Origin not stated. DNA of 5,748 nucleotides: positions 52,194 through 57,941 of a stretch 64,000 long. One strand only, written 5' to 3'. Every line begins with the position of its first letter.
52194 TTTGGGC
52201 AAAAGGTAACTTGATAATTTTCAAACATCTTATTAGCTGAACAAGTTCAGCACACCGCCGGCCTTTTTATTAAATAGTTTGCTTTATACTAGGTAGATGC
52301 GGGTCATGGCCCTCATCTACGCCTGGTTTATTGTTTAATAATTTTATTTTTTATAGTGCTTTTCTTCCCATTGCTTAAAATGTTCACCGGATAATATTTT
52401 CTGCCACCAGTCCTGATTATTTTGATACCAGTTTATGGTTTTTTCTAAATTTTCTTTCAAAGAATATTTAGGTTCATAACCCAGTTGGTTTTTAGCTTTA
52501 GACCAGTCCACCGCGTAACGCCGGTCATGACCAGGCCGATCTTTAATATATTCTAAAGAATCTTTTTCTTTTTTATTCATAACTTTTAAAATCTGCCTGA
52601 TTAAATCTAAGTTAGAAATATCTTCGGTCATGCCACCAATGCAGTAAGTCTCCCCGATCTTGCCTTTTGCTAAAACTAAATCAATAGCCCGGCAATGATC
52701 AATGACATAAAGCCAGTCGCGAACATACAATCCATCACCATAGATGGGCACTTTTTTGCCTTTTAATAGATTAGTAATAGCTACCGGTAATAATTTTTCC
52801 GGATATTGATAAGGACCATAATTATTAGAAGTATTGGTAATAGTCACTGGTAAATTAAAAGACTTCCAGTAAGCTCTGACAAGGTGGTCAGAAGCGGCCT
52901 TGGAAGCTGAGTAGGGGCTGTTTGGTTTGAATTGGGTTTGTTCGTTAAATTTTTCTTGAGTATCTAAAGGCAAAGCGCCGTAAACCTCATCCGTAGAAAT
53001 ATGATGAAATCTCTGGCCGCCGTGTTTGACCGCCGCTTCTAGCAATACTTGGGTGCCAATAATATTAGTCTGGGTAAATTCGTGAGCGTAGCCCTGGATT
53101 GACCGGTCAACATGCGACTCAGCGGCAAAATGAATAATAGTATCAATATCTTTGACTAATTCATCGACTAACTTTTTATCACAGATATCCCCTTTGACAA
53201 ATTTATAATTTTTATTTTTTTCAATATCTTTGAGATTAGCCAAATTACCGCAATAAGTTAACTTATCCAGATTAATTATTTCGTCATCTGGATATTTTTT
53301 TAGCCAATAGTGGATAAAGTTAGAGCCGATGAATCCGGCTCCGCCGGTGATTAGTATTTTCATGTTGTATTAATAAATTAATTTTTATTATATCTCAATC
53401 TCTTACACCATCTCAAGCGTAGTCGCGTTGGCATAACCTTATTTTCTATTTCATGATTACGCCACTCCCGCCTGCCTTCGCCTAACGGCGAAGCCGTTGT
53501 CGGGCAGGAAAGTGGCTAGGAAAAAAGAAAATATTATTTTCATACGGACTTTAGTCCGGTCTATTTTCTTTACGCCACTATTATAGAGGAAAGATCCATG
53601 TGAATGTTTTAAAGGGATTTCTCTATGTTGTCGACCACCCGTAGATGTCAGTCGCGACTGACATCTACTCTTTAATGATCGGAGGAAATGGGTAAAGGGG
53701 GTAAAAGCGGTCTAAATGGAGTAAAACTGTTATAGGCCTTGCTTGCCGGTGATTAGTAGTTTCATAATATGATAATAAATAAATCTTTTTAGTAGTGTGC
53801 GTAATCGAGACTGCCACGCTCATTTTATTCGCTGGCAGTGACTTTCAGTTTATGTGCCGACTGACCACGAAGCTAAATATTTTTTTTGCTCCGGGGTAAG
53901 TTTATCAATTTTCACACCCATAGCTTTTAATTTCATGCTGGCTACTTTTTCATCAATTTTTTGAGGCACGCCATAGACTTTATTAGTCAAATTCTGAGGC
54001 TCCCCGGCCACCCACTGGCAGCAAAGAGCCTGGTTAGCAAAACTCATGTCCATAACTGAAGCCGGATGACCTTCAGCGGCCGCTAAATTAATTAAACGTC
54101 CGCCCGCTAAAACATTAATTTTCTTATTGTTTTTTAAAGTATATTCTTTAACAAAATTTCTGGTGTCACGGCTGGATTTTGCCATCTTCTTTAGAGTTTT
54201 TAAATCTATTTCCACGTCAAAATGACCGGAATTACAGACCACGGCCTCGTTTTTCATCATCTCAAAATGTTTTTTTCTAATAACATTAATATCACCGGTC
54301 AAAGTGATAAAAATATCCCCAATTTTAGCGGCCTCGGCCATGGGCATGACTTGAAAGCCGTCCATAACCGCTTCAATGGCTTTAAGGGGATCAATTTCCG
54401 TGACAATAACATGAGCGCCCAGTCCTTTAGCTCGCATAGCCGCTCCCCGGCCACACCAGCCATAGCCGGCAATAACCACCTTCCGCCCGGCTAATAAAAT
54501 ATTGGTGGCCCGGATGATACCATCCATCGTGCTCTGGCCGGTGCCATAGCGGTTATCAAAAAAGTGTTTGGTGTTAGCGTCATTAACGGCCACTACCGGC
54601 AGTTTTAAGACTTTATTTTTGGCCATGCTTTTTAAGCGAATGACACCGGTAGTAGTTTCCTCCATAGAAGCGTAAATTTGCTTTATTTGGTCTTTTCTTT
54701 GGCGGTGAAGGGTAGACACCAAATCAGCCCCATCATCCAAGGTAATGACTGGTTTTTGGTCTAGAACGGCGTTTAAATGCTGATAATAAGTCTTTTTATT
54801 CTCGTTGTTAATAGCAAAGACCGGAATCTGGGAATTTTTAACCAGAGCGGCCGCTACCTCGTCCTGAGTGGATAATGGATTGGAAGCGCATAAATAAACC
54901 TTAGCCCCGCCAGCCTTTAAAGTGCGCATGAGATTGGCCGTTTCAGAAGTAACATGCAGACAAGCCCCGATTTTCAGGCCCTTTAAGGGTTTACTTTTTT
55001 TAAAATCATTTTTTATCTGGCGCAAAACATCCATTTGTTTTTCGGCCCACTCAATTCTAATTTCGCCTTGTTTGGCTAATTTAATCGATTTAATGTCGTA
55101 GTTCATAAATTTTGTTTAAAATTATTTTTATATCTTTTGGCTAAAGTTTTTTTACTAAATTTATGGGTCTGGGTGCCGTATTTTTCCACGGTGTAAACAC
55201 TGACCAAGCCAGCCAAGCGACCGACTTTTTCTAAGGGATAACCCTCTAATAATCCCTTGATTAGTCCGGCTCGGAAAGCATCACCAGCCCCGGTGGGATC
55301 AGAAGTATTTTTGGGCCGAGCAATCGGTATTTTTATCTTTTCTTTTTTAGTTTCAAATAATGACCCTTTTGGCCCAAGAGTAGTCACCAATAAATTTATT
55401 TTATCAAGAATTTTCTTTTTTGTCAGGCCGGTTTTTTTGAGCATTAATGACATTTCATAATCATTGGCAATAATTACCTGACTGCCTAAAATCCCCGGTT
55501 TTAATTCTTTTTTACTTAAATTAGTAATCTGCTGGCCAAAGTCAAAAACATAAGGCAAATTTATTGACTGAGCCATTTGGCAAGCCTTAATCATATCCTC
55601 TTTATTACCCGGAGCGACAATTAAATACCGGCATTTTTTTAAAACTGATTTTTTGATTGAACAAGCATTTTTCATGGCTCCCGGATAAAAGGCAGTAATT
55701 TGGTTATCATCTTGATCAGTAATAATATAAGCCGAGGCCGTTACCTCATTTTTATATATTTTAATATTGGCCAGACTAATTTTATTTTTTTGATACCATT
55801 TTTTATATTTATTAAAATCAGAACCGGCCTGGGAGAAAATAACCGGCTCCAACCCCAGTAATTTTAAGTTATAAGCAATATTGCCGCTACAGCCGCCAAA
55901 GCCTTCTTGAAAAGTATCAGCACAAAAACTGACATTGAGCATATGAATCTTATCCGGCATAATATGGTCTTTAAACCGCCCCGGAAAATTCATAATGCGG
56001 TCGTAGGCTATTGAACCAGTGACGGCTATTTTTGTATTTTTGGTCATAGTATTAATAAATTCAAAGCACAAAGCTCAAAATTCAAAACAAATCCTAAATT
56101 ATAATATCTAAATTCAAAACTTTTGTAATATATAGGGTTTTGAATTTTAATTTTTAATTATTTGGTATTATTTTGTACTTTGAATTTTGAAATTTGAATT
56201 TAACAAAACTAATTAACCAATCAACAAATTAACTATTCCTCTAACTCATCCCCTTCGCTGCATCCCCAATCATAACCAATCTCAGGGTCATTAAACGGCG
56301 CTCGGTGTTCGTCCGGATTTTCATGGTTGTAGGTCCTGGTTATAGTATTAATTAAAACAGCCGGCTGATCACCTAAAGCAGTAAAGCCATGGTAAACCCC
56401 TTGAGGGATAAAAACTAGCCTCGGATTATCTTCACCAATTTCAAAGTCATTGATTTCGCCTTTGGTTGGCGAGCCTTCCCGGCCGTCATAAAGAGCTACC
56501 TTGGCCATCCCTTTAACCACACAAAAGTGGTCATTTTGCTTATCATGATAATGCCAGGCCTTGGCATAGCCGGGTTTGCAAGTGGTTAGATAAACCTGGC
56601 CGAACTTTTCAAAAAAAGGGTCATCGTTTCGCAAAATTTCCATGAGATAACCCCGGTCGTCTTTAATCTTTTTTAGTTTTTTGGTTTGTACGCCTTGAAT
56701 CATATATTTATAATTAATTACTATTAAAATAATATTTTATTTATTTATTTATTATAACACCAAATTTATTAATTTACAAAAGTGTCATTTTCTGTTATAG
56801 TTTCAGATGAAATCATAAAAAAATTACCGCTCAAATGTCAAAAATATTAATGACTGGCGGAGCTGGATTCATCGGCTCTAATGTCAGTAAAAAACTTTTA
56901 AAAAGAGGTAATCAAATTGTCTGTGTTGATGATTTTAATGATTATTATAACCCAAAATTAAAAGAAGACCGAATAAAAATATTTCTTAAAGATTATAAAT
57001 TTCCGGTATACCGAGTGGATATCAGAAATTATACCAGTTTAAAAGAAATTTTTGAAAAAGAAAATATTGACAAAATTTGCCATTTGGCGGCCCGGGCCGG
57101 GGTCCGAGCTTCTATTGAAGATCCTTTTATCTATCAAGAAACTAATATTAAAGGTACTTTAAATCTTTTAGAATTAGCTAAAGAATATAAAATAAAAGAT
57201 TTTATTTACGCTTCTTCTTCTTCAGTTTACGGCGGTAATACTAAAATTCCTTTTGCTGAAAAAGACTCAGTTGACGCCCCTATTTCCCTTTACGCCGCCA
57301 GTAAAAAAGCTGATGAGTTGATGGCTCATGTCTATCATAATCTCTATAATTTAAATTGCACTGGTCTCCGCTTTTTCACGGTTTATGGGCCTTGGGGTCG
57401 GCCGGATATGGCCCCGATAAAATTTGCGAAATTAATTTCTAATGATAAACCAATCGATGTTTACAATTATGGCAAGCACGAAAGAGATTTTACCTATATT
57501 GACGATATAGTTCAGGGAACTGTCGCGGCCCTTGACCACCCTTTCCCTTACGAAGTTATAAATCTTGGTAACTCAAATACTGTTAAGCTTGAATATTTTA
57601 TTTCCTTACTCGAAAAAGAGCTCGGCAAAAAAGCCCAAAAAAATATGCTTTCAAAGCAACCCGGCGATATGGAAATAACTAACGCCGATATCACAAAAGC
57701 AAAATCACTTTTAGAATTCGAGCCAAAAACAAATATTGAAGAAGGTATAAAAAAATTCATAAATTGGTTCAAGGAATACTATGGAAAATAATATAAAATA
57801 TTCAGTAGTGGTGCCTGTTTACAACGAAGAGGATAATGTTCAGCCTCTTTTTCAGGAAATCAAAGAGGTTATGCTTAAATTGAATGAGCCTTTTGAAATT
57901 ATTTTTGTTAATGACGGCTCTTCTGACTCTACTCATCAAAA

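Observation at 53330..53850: Palindrome-rich 400-bp insert in front of rmlB, flanked by a duplicated copy of the rmlB start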

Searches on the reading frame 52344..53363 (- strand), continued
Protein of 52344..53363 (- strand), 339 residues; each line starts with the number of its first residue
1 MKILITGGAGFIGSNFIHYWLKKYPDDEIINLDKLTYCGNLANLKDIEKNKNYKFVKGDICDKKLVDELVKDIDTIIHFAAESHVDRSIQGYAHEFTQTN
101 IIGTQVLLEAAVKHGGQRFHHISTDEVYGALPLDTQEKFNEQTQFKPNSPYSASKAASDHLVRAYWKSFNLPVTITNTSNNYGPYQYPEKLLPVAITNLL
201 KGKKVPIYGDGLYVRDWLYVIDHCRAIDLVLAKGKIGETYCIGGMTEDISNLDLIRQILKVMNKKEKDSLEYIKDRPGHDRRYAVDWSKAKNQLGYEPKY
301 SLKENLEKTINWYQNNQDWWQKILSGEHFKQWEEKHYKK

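Call 60: search_protein_families(library=ncbifam, proteins=[L002:5303-5809:+], max_evalue=0.01)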
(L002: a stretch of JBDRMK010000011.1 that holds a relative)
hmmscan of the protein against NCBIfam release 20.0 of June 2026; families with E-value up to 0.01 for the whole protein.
L002:5303-5809:+ (168 aa): 2 families
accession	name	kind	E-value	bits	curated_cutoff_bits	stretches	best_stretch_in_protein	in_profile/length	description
NF047646.1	REP_Tyr_transpos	equivalog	2.3e-35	121.6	80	1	4-148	3-146/146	REP-associated tyrosine transposase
NF033573.1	transpos_IS200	equivalog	3.9e-07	30.3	55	1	53-118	43-114/126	IS200/IS605 family transposase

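Call 61: search_protein_families(library=pfam, proteins=[L002:5303-5809:+], max_evalue=0.01)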
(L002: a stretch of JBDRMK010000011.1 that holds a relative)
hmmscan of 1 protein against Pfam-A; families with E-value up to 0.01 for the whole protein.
L002:5303-5809:+ (168 aa): 1 family
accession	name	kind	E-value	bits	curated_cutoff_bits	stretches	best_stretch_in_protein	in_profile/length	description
PF01797.21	Y1_Tnp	-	9.9e-12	45.5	23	1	51-132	35-121/121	Transposase IS200 like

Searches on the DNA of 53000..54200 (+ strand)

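Call 4: search_rna_families(source=window, start=53000, end=54200, threshold=evalue, max_evalue=10, show_alignments=3)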
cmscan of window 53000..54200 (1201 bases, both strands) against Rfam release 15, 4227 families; matches with E-value up to 10: 1.
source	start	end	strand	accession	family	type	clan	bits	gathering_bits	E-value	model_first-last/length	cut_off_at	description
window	53259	53310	-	RF01402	STnc150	Gene; sRNA;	-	13.3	60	4.3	1-267/267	no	STnc150 Hfq binding RNA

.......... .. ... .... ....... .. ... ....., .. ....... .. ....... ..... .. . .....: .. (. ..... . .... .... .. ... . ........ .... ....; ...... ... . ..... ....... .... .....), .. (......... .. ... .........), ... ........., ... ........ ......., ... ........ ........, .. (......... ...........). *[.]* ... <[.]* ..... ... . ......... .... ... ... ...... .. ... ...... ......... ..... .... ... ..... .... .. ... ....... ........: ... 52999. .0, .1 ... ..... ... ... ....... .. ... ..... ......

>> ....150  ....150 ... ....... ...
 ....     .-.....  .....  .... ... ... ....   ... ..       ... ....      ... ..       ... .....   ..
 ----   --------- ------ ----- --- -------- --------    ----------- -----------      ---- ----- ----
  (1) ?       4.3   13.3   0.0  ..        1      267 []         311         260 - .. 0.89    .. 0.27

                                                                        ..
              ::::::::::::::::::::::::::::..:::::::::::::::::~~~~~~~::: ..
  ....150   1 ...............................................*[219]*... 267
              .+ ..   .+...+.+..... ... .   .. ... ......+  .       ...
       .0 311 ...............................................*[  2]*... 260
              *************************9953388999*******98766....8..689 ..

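Call 92: search_dna_similar(query=window:53364-53849:+, collection=plasmids, mode=distant, max_rows=5)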
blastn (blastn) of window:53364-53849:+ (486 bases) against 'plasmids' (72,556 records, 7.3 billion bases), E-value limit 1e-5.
No match.

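Call 93: search_dna_similar(query=window:53364-53849:+, collection=phages, mode=distant, max_rows=5)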
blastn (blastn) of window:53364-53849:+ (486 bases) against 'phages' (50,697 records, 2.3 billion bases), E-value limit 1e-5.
No match.
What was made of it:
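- Tried and rejected: Plasmid and phage collections: none (calls 92, 93).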

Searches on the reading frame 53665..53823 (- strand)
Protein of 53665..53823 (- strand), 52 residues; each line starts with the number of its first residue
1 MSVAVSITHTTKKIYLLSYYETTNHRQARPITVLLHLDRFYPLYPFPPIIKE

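Call 44: find_encoding_contigs(protein=window:53665-53823:-, flank=3000, max_places=6)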
Protein window:53665-53823:- (52 aa): no gene with exactly this product is on record in the collection.
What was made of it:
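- Tried and rejected: Look-up of the 52-aa ORF in public assemblies: not on record (call 44).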

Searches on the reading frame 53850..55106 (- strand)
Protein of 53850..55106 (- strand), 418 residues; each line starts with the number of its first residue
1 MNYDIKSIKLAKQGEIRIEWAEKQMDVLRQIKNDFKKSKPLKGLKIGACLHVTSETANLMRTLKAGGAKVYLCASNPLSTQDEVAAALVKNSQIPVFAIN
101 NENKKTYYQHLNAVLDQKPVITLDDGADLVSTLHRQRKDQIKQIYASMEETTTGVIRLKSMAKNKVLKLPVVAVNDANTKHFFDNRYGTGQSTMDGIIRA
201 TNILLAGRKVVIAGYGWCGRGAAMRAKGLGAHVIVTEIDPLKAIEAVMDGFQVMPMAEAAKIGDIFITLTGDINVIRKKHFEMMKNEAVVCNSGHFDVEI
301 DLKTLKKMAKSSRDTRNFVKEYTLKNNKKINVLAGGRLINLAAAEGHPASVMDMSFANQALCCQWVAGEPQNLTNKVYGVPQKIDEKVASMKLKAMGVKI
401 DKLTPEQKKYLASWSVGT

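Call 11: search_protein_families(library=pfam, proteins=[window:53850-55106:-])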
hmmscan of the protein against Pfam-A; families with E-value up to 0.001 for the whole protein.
window:53850-55106:- (418 aa): 4 families
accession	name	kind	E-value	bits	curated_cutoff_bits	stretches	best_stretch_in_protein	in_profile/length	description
PF05221.23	AdoHcyase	-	2.9e-61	207.6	25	2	2-140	1-143/299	S-adenosyl-L-homocysteine hydrolase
PF00670.27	AdoHcyase_NAD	-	6.7e-55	186.1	27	1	185-345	1-161/162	S-adenosyl-L-homocysteine hydrolase, NAD binding domain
PF02826.25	2-Hacid_dh_C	-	3.8e-08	33.4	25.1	1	204-295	33-128/178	D-isomer specific 2-hydroxyacid dehydrogenase, NAD binding domain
PF07991.19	KARI_N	-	3.9e-08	33.5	20.6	1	205-301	2-102/165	Acetohydroxy acid isomeroreductase, NADPH-binding domain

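Call 20: find_encoding_contigs(protein=window:53850-55106:-, flank=6000, max_places=10)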
Protein window:53850-55106:- (418 aa): 1 contig read that carries it; 1 place shown.
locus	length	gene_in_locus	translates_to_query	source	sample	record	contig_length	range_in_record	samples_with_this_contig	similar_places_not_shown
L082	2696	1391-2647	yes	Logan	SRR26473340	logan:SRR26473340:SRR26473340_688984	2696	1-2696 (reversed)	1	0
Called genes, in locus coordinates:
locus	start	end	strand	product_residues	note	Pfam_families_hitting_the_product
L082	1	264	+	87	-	?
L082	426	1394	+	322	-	PF00294:PfkB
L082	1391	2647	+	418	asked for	PF05221:AdoHcyase, PF02826:2-Hacid_dh_C, PF00670:AdoHcyase_NAD, PF07991:KARI_N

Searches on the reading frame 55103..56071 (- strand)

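Call 11: search_protein_families(library=pfam, proteins=[window:55103-56071:-])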
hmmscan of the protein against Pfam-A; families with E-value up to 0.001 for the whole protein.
window:55103-56071:- (322 aa): 1 family
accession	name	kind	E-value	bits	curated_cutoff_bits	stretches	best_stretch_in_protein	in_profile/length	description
PF00294.29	PfkB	-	1.6e-36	126.6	25.8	1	20-302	9-297/302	pfkB family carbohydrate kinase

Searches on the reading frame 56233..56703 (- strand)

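Call 11: search_protein_families(library=pfam, proteins=[window:56233-56703:-])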
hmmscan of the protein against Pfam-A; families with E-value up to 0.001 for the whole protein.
window:56233-56703:- (156 aa): 4 families
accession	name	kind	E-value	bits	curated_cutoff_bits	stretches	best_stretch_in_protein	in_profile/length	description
PF00908.23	dTDP_sugar_isom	-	2.8e-19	69.9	27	1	2-152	4-160/168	dTDP-4-dehydrorhamnose 3,5-epimerase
PF14667.12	Polysacc_synt_C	-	2.3e-16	60.3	28.7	1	14-132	2-110/111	Polysaccharide biosynthesis C-terminal domain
PF07883.17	Cupin_2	-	1.4e-06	28.4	27.2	0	40-76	3-37/70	Cupin domain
PF05523.17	FdtA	-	7.9e-05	22.9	23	1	4-77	2-75/131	WxcM-like, C-terminal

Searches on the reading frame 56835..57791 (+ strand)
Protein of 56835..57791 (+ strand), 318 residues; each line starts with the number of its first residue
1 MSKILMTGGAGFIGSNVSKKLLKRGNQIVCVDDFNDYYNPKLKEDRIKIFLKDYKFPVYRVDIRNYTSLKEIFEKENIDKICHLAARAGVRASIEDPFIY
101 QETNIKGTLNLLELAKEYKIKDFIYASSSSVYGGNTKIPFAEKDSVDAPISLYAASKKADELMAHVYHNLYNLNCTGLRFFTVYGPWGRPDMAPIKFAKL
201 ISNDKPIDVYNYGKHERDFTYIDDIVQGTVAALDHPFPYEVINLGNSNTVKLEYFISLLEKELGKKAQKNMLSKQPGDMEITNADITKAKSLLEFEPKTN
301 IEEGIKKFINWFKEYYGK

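Call 11: search_protein_families(library=pfam, proteins=[window:56835-57791:+])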
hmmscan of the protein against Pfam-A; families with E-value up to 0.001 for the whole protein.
window:56835-57791:+ (318 aa): 9 families
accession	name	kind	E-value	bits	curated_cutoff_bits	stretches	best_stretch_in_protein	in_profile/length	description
PF01370.27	Epimerase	-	6.6e-57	193.1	20.9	1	4-245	1-240/240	NAD dependent epimerase/dehydratase family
PF16363.11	GDP_Man_Dehyd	-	1.6e-54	186.1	27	1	5-307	1-331/332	GDP-mannose 4,6 dehydratase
PF01073.25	3Beta_HSD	-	3e-19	69.5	22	1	6-233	2-229/280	3-beta hydroxysteroid dehydrogenase/isomerase family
PF04321.23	RmlD_sub_bind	-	1.8e-16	60.5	27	1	3-237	2-201/287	RmlD substrate binding domain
PF02719.21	Polysacc_synt_2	-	7.5e-16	58.6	20.2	1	4-211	1-196/293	Polysaccharide biosynthesis protein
PF07993.18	NAD_binding_4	-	5e-10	39.4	20.1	1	76-167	87-191/258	Male sterility protein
PF08659.16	KR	-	0.00016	22.1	22.6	1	4-135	3-143/180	KR domain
PF00106.31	adh_short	-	0.00026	21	26.6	0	4-110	3-114/195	short chain dehydrogenase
PF05368.20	NmrA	-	0.00035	20.7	27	0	2-273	3-244/298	NmrA-like family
